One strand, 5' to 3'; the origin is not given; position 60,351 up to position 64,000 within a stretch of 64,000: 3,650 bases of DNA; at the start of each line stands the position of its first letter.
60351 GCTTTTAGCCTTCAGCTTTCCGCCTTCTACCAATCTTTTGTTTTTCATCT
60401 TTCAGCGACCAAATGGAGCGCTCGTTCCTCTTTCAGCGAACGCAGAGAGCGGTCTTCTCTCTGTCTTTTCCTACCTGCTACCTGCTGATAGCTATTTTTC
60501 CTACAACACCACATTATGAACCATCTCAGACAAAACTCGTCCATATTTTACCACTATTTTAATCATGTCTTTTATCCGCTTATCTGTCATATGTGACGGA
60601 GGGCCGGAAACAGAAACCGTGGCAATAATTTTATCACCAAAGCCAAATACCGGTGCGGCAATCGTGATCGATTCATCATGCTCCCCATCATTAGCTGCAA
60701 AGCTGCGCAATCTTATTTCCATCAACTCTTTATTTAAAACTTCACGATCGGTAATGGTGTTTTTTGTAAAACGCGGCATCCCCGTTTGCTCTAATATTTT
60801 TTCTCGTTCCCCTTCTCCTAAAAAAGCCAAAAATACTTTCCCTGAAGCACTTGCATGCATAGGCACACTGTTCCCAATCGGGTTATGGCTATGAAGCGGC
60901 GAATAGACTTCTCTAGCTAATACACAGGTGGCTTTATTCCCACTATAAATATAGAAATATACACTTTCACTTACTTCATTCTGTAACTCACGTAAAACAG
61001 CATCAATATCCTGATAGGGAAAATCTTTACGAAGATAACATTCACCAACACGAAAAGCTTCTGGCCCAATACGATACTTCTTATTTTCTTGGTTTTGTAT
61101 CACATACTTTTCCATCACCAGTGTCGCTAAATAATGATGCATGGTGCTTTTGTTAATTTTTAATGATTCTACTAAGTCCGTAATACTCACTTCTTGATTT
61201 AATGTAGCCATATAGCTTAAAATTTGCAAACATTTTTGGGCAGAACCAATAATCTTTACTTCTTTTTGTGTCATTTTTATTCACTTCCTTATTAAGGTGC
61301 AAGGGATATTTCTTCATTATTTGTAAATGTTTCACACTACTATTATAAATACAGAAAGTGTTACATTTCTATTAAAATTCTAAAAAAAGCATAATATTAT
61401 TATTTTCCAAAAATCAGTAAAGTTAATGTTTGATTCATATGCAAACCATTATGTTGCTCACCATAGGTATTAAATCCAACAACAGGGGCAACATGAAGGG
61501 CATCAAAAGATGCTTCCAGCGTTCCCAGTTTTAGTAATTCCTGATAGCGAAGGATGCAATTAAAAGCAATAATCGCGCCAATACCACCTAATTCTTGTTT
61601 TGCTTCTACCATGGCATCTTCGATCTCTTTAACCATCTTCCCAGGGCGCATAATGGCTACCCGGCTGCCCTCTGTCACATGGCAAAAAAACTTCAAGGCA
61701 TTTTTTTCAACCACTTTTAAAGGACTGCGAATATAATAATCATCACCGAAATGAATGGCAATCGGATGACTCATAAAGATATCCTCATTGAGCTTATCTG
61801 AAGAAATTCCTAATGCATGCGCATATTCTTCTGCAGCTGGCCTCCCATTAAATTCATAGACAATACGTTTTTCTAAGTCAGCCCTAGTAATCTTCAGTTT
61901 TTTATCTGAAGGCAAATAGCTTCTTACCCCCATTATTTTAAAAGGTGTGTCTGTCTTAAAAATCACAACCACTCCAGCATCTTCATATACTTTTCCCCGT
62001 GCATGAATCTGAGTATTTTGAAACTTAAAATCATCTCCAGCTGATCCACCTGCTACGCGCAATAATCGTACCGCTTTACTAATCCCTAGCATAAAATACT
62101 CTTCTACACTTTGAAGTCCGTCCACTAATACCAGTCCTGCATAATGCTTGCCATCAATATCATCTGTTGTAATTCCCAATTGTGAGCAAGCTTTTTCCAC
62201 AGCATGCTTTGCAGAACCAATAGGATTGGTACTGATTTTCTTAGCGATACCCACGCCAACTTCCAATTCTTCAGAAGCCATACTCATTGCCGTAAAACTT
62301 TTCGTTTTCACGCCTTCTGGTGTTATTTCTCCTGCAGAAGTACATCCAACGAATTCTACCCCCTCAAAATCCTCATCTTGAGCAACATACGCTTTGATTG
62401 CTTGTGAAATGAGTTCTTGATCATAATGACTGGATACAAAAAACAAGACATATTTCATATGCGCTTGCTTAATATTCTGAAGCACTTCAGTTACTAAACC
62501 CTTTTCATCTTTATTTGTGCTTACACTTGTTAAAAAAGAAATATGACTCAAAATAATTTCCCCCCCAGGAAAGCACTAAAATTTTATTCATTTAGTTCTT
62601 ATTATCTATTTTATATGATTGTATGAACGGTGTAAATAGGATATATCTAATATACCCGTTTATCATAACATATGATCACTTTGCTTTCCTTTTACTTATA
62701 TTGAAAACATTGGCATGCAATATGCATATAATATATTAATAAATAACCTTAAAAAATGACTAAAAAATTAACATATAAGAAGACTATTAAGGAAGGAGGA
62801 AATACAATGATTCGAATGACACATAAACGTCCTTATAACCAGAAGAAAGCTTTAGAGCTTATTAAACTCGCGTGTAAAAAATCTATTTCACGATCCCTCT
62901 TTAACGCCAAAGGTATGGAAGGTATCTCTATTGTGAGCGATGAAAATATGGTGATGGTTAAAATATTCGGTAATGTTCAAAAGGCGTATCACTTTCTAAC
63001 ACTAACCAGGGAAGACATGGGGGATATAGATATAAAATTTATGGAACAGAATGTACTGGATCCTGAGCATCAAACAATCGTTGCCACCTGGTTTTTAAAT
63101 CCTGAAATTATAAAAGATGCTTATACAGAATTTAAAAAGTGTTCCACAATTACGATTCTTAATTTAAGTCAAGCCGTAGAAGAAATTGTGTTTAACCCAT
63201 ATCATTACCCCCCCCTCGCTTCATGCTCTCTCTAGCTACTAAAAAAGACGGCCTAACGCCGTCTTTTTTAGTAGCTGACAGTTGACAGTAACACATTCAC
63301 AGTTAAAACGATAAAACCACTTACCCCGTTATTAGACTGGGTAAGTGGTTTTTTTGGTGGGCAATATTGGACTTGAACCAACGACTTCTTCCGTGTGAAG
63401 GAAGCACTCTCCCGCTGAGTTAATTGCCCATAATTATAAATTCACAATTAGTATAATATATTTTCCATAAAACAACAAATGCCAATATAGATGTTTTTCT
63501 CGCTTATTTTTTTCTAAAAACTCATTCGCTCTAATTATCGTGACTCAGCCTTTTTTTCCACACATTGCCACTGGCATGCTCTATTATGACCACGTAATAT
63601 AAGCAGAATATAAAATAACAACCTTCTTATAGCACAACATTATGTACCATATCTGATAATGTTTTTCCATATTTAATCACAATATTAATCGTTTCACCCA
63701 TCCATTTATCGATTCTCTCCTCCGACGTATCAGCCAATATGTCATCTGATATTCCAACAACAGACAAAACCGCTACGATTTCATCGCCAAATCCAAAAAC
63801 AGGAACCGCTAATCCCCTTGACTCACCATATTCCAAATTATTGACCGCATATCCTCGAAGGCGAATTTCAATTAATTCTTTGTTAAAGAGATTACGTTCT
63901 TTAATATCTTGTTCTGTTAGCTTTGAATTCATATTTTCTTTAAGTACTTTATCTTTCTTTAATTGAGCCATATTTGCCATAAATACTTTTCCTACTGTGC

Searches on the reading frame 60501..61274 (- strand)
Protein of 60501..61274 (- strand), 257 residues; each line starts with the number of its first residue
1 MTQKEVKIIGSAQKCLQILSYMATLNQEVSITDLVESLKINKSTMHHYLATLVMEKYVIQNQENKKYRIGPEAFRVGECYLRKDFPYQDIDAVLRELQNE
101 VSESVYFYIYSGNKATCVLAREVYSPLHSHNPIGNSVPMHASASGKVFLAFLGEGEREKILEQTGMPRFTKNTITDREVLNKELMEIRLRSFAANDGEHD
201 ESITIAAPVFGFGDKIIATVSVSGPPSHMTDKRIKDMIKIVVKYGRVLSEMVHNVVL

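Call 21: search_protein_families(library=pfam, proteins=[window:60501-61274:-], max_evalue=0.001)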
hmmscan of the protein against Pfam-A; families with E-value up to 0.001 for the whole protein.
window:60501-61274:- (257 aa): 3 families
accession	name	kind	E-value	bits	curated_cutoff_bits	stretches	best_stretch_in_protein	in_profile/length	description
PF01614.24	IclR_C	-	3.9e-33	114.9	24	1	91-249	14-173/174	Bacterial transcriptional regulator IclR C-terminal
PF09339.16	HTH_IclR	-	4.8e-11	42.7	22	1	11-60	1-50/52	IclR helix-turn-helix domain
PF01022.26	HTH_5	-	0.00016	22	22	1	16-53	5-40/47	Bacterial regulatory protein, arsR family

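Call 81: search_protein_families(library=ncbifam, proteins=[window:60501-61274:-], max_evalue=0.00001)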
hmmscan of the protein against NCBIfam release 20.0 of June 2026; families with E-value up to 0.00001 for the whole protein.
window:60501-61274:- (257 aa): 8 families
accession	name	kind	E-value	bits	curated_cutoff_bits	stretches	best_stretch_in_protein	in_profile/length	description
NF045644.1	TransRegBhcR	equivalog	5.2e-43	147.3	350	1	4-252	17-265/267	HTH-type transcriptional regulator BhcR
NF008601.2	PRK11569.1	equivalog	2.8e-36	125.1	380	1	9-247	26-267/276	glyoxylate bypass operon transcriptional repressor IclR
TIGR02431.1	pcaR_pcaU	subfamily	1.5e-34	119.4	284.75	1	8-238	4-234/248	beta-ketoadipate pathway transcriptional regulators, PcaR/PcaU/PobR family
NF011671.1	PRK15090.1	equivalog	1.6e-27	96.4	275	1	5-251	6-252/256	DNA-binding transcriptional regulator KdgR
NF007548.0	PRK10163.1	equivalog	5.2e-27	94.6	406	1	13-242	25-255/271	HTH-type transcriptional repressor AllR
NF007341.0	PRK09834.1-3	equivalog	4e-12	45.8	269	1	13-221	11-226/274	DNA-binding transcriptional regulator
NF007339.0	PRK09834.1-1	equivalog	5.9e-12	45.4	299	1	13-223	24-236/271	DNA-binding transcriptional regulator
NF007342.0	PRK09834.1-4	equivalog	2.6e-07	29.9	251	1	6-223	8-226/263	DNA-binding transcriptional regulator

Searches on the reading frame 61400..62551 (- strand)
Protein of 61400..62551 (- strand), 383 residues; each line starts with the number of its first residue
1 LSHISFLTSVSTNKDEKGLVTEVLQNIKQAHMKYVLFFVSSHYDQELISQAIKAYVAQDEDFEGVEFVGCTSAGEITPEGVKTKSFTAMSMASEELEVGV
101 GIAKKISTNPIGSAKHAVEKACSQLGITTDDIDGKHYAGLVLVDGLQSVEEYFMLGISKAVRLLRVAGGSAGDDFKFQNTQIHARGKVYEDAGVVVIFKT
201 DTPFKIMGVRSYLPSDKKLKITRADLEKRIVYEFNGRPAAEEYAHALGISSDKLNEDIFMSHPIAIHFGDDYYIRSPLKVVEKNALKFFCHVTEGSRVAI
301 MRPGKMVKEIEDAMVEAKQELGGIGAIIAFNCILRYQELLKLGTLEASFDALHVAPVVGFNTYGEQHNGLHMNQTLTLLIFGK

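Call 21: search_protein_families(library=pfam, proteins=[window:61400-62551:-], max_evalue=0.001)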
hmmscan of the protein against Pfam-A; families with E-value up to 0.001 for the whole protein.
window:61400-62551:- (383 aa): 2 families
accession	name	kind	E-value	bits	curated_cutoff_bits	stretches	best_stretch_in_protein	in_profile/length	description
PF08495.15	FIST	-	7.6e-40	137.3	23.2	1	34-237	2-189/189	FIST N domain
PF10442.14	FIST_C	-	5.4e-24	85.2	28.5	1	239-367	1-130/131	FIST C domain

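Call 81: search_protein_families(library=ncbifam, proteins=[window:61400-62551:-], max_evalue=0.00001)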
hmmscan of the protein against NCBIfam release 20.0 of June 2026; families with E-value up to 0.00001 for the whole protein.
window:61400-62551:- (383 aa): 1 family
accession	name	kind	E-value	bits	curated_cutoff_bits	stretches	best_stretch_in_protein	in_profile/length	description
NF041558.1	NosP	equivalog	5.1e-95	318.7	450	1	10-382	2-368/368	nitric oxide-sensing protein NosP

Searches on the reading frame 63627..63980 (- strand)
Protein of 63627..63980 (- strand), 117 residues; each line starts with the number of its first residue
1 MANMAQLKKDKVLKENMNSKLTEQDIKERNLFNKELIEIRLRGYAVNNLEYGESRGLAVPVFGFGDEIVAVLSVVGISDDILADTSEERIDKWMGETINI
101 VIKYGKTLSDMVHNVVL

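Call 90: search_protein_families(library=pfam, proteins=[window:63627-63980:-], max_evalue=0.0001)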
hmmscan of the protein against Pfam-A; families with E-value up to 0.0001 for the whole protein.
window:63627-63980:- (117 aa): 1 family
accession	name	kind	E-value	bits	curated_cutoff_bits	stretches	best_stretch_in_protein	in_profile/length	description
PF01614.24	IclR_C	-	6.2e-09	36.1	24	1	2-85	73-157/174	Bacterial transcriptional regulator IclR C-terminal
